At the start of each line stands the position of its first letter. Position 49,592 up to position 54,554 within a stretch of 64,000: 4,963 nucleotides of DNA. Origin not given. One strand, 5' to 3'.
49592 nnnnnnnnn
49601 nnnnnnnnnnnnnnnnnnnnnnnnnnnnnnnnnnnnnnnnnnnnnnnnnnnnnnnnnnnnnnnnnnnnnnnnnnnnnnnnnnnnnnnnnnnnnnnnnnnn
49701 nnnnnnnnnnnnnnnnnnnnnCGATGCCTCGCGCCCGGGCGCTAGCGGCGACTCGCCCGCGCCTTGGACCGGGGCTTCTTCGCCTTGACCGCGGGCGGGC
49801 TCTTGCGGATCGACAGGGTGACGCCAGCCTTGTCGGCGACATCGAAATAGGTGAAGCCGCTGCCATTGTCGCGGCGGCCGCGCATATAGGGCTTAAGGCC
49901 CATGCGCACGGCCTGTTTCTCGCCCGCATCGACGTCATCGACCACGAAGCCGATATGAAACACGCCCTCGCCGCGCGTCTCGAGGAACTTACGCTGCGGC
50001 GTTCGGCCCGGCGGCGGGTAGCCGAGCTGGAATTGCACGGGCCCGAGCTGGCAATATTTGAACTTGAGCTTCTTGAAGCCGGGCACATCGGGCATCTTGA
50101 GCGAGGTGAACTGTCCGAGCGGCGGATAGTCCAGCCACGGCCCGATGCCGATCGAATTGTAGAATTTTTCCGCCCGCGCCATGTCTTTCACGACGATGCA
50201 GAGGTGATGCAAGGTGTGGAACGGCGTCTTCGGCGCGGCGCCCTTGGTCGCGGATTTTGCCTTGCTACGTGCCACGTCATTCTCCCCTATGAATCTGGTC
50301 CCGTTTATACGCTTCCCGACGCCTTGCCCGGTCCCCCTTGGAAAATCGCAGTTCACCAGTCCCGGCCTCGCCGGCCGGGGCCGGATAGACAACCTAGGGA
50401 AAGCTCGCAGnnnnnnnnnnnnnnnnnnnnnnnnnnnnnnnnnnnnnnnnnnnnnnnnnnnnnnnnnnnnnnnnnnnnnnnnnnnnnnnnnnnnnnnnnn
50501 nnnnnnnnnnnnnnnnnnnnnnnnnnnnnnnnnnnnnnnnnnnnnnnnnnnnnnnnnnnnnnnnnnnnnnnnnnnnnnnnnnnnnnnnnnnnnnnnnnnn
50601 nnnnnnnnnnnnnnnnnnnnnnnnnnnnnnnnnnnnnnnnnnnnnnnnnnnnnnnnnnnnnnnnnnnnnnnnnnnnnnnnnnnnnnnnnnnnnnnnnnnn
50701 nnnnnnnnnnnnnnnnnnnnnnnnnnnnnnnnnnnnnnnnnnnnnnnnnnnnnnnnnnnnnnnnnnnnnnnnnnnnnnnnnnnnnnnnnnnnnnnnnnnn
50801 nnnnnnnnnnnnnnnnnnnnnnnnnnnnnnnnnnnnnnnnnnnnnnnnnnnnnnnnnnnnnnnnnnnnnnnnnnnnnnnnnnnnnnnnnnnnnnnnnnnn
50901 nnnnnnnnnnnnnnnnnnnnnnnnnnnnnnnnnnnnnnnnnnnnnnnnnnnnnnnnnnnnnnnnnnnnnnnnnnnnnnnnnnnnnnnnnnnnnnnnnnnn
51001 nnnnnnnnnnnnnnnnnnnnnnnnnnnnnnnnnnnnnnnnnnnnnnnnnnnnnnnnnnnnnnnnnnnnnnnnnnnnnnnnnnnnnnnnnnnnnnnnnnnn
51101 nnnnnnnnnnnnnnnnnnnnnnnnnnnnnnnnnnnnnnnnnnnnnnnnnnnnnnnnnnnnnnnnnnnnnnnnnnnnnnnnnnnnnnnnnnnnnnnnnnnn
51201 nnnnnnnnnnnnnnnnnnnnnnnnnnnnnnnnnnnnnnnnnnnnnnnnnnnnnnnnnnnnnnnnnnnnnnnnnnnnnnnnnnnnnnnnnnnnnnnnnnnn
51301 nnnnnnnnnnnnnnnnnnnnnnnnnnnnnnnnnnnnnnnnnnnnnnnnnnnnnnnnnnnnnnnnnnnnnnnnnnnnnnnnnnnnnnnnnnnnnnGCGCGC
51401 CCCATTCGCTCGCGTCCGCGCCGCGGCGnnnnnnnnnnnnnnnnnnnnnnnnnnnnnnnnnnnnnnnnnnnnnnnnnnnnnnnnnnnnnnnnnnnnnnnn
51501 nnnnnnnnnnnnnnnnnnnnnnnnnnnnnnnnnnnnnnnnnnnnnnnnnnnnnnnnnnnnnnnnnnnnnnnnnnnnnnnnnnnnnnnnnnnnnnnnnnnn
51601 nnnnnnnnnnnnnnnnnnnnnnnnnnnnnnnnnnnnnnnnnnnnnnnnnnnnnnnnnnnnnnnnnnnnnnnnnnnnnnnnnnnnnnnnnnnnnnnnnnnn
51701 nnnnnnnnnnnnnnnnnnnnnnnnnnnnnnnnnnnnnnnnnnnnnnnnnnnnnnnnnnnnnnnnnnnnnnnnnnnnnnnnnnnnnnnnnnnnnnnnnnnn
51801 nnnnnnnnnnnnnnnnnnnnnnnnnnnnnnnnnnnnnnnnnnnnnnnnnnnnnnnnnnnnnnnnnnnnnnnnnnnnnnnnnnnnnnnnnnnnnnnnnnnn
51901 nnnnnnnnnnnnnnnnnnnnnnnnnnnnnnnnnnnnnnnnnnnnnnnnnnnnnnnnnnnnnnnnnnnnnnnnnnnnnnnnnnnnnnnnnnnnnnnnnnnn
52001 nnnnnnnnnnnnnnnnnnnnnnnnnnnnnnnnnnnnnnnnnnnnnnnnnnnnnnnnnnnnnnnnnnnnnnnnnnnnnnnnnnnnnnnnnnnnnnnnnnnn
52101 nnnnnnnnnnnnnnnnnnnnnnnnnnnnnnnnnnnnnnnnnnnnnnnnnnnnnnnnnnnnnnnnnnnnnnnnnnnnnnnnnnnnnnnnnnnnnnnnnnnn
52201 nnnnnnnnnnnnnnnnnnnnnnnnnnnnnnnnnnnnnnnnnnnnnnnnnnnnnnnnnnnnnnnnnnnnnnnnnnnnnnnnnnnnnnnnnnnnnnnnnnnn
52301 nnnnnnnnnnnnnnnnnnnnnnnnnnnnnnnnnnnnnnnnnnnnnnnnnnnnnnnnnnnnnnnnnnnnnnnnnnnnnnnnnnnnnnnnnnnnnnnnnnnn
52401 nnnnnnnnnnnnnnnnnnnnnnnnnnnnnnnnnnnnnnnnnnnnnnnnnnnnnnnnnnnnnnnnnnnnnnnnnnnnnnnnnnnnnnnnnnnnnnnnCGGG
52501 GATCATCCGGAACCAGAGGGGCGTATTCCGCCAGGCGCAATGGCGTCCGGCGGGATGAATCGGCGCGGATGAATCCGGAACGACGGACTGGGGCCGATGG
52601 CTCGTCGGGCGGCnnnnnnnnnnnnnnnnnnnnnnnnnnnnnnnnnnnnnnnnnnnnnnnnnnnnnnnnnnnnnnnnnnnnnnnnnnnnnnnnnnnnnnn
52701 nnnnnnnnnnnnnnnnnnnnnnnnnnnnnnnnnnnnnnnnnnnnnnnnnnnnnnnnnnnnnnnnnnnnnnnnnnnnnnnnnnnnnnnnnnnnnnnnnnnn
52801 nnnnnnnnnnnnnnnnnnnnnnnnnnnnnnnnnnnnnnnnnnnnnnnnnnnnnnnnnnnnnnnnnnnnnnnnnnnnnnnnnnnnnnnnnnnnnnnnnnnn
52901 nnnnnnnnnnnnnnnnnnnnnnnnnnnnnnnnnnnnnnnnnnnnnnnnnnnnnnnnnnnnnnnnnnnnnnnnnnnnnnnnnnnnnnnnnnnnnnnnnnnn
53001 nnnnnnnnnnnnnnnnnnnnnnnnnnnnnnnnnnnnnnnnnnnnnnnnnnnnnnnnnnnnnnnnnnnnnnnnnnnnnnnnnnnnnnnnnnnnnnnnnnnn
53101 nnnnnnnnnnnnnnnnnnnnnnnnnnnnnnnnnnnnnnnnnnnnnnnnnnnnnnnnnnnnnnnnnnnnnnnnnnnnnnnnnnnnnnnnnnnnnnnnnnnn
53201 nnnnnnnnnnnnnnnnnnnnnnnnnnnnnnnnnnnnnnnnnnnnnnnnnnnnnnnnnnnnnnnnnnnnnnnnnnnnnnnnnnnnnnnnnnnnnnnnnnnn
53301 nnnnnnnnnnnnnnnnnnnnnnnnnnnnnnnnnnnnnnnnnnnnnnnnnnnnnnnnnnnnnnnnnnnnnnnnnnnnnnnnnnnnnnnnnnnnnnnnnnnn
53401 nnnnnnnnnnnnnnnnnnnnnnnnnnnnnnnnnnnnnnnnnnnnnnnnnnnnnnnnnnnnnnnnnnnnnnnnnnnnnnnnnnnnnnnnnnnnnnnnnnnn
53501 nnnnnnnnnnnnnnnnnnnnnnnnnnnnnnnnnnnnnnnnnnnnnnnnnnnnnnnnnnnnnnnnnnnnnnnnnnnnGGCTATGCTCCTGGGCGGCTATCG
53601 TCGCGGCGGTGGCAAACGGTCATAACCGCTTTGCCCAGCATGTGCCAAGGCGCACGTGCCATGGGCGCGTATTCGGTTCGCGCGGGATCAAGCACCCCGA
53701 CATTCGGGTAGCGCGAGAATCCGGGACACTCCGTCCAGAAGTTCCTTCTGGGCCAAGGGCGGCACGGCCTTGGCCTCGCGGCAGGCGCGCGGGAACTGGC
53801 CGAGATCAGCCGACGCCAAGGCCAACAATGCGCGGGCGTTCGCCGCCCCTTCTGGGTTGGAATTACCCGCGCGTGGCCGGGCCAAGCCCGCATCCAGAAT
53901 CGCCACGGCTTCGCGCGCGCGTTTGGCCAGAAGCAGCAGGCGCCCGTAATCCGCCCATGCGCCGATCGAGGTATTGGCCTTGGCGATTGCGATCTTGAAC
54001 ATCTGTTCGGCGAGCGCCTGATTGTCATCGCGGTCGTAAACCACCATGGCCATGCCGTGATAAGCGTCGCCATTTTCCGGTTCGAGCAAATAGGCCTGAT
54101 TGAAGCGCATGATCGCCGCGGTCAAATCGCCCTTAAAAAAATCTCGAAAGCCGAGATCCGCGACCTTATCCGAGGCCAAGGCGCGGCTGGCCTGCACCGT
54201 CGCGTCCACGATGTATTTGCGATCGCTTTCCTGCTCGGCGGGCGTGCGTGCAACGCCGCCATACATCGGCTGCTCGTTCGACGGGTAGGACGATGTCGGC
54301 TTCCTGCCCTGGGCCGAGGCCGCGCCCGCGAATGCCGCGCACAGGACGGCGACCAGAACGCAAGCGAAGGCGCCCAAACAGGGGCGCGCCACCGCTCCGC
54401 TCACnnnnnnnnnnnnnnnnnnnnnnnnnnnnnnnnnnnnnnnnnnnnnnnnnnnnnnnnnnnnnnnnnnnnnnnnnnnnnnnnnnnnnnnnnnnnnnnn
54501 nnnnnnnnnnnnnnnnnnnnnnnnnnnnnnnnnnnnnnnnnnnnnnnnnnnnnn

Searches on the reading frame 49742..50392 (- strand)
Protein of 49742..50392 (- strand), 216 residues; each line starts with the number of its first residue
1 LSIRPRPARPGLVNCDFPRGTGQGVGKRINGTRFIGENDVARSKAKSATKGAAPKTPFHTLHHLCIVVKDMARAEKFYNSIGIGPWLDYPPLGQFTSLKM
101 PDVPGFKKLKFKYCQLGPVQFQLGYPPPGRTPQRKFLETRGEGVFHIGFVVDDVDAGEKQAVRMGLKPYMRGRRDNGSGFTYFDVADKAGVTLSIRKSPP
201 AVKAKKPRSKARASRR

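Call 21: search_protein_families(library=pfam, proteins=[window:49742-50392:-], max_evalue=0.001)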
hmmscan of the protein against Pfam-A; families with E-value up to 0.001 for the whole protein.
window:49742-50392:- (216 aa): 3 families
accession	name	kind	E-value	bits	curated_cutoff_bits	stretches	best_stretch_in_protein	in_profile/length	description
PF13669.12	Glyoxalase_4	-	2.5e-10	41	27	1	62-178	1-103/109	Glyoxalase/Bleomycin resistance protein/Dioxygenase superfamily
PF00903.31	Glyoxalase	-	1.4e-07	32.3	20.6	1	61-193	2-119/121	Glyoxalase/Bleomycin resistance protein/Dioxygenase superfamily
PF22677.2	Ble-like_N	-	0.00078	19.6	24.5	0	62-79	3-20/41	Bleomycin resistance protein-like N-terminal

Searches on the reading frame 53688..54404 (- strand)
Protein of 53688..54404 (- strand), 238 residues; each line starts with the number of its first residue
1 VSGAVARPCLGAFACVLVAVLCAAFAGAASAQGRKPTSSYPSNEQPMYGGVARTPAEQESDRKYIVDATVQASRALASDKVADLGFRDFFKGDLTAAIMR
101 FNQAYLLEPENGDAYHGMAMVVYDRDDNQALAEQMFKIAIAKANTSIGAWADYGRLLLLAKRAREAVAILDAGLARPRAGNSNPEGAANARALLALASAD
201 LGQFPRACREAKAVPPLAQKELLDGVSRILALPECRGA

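Call 3: search_protein_families(library=pfam, proteins=[window:53688-54404:-], max_evalue=0.01)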
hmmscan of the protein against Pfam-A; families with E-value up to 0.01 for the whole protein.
window:53688-54404:- (238 aa): 2 families
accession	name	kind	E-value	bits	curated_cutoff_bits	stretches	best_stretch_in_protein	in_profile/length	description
PF14559.12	TPR_19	-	1.1e-06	29.3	25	1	132-176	10-54/68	Tetratricopeptide repeat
PF13431.12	TPR_17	-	0.0019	18.8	24.4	0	138-167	4-33/34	Tetratricopeptide repeat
